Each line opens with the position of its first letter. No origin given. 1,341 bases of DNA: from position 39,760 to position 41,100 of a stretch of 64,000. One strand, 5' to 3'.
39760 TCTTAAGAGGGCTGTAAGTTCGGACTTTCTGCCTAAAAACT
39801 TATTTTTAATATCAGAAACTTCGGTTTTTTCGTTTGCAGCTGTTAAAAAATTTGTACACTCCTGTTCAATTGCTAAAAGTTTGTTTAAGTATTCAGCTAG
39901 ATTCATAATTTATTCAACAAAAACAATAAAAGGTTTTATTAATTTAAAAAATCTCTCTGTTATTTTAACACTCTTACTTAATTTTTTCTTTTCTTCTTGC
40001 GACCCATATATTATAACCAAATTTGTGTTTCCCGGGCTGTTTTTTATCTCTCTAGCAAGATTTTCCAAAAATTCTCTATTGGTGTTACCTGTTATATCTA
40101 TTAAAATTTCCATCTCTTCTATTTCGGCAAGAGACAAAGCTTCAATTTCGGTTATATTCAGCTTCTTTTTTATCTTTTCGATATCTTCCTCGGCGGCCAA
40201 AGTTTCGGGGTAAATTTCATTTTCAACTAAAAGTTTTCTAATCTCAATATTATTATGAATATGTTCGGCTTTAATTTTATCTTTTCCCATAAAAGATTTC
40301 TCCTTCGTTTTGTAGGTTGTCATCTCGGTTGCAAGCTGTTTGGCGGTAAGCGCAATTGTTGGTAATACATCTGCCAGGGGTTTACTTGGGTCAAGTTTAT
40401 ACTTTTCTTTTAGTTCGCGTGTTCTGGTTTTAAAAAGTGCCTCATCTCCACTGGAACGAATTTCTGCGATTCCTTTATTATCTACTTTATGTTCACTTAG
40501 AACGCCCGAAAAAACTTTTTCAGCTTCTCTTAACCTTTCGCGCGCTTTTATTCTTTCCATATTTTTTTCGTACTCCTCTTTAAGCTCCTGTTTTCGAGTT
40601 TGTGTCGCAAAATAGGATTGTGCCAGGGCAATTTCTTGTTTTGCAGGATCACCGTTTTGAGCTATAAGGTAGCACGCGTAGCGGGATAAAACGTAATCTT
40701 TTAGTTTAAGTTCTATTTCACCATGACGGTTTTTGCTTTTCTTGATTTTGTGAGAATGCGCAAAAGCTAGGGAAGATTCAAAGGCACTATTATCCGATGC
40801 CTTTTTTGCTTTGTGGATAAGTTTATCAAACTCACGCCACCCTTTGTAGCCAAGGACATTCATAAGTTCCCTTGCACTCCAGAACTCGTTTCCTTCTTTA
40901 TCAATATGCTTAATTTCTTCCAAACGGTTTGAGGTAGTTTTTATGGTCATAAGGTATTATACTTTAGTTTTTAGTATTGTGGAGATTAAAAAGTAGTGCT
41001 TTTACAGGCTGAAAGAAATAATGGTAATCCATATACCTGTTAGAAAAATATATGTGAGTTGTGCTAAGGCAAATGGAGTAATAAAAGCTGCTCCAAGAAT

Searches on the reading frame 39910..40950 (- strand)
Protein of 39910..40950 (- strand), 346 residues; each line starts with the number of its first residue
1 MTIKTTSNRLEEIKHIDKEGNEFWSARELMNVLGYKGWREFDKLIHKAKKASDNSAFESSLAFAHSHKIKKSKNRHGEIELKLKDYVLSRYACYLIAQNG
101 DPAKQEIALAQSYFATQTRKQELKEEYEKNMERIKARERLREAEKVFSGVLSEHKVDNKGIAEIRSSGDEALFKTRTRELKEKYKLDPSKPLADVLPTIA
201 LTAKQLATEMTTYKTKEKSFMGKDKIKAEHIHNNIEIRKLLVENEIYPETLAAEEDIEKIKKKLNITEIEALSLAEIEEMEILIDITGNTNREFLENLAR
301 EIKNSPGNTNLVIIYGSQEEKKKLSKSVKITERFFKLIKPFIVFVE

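Call 27: search_protein_families(library=pfam, proteins=[window:39910-40950:-], max_evalue=0.00001)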
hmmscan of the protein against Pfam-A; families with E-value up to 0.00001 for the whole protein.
window:39910-40950:- (346 aa): 1 family
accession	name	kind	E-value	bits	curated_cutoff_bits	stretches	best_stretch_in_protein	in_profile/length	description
PF02498.22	Bro-N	-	7.9e-11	42.9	25.6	1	12-109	1-87/96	BRO family, N-terminal domain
